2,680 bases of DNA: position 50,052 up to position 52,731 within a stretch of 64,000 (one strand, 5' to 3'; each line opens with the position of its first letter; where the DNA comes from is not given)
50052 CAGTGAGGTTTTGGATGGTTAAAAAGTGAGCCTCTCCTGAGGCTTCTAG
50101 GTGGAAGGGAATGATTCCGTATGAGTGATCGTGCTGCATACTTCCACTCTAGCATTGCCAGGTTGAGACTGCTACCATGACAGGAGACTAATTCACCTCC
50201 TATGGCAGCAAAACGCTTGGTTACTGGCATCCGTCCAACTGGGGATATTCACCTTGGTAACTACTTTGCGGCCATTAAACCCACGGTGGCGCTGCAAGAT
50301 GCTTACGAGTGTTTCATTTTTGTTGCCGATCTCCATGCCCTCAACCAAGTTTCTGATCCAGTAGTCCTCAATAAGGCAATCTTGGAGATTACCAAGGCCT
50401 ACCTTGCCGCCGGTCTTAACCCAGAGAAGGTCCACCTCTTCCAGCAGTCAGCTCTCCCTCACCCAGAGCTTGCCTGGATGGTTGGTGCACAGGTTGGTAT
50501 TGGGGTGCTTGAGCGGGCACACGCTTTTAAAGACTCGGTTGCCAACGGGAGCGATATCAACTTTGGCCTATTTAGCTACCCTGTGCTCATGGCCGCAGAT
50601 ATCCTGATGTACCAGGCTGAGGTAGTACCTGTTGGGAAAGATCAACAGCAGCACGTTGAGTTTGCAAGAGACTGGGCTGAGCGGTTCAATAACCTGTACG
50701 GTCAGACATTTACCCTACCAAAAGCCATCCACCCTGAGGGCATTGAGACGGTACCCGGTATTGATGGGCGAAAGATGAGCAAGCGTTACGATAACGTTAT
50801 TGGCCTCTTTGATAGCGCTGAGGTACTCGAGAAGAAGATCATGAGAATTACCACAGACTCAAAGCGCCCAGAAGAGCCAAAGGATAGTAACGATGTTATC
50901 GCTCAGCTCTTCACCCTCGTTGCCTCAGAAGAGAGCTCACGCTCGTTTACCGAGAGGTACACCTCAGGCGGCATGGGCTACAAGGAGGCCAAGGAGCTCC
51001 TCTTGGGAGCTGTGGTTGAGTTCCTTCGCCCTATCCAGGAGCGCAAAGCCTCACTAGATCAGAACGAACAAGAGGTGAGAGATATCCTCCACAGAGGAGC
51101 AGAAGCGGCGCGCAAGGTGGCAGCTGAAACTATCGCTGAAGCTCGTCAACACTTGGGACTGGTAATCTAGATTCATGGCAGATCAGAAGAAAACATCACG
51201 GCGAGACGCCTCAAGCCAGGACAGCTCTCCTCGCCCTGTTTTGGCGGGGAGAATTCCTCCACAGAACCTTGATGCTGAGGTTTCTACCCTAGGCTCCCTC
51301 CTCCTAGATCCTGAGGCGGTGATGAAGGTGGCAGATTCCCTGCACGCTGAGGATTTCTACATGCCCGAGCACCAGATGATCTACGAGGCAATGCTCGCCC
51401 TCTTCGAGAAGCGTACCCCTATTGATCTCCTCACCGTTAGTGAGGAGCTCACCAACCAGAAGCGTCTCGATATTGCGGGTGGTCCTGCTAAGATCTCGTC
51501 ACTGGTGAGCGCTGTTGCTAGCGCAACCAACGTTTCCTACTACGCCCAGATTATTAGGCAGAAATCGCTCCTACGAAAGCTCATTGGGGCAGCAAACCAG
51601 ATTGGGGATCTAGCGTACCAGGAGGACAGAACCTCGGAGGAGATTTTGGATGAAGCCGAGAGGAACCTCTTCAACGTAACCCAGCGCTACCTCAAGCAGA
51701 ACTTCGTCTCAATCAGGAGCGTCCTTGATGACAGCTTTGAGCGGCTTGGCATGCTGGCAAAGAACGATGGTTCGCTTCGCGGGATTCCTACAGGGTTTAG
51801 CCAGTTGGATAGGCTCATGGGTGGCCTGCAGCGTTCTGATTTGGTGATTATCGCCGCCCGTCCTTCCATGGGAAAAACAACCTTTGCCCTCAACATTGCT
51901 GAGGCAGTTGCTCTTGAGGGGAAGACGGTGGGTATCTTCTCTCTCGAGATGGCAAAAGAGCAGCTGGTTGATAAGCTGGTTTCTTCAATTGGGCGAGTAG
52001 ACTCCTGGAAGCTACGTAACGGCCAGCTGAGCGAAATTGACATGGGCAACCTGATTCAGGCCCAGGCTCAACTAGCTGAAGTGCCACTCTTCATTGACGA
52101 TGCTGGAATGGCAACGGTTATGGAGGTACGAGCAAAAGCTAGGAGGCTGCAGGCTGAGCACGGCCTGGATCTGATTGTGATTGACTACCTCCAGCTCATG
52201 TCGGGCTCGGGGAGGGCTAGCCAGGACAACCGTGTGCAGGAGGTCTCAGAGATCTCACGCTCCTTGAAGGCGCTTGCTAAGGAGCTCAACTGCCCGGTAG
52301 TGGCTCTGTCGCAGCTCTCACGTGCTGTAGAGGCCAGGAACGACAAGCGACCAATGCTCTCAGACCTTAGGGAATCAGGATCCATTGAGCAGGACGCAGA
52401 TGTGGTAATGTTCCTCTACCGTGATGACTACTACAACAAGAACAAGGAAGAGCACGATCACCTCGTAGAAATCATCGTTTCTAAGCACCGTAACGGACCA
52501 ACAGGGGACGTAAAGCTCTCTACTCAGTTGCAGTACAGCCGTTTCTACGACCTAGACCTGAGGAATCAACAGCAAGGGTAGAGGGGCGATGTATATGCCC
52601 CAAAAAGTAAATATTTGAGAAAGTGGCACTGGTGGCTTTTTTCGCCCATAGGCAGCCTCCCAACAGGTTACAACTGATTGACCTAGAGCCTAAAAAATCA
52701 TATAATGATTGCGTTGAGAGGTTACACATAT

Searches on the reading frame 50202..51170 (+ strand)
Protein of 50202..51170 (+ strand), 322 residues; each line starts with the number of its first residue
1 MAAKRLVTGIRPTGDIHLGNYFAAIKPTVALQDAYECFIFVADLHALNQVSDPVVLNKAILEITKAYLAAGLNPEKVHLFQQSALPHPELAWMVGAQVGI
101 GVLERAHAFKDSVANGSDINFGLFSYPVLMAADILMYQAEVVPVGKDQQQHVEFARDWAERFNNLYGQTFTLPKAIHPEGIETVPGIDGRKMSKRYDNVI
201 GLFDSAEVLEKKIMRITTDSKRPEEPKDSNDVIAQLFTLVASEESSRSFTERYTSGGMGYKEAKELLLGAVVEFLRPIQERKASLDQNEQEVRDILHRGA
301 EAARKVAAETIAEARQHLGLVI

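Call 50: search_protein_families(library=pfam, proteins=[window:50202-51170:+], max_evalue=0.001)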
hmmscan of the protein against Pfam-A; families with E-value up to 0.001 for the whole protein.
window:50202-51170:+ (322 aa): 1 family
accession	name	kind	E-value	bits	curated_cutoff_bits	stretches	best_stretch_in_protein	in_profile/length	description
PF00579.31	tRNA-synt_1b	-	6.1e-57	193.6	21.1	1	5-275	7-291/292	tRNA synthetases class I (W and Y)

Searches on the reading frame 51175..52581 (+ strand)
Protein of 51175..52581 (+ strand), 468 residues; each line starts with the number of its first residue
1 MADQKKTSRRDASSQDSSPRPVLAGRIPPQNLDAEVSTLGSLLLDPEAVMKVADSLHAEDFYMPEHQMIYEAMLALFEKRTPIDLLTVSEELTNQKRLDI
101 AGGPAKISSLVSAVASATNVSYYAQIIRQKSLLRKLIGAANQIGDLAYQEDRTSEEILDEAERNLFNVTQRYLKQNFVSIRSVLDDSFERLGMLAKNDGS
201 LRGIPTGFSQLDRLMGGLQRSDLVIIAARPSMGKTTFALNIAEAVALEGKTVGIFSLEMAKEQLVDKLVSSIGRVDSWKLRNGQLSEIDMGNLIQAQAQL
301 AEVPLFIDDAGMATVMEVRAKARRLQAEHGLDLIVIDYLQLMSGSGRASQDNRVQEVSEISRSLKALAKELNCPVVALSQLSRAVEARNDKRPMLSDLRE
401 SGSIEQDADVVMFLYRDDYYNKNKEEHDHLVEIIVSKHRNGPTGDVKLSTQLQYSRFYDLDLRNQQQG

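Call 50: search_protein_families(library=pfam, proteins=[window:51175-52581:+], max_evalue=0.001)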
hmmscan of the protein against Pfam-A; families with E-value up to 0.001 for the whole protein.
window:51175-52581:+ (468 aa): 5 families
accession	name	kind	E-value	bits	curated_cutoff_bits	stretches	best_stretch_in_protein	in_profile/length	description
PF03796.21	DnaB_C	-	1.2e-110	369.3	27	1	203-458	1-254/255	DnaB-like helicase C terminal domain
PF00772.26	DnaB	-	6.8e-32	110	23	1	28-129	2-103/103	DnaB-like helicase N terminal domain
PF13481.12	AAA_25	-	4.9e-15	56.1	27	1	204-381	15-190/195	AAA domain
PF06745.19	ATPase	-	4.3e-06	26.7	26.6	1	204-383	1-166/231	KaiC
PF20307.4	divDNAB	-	0.00037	19.7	26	0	186-247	38-103/356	Divergent DnaB-like ATPase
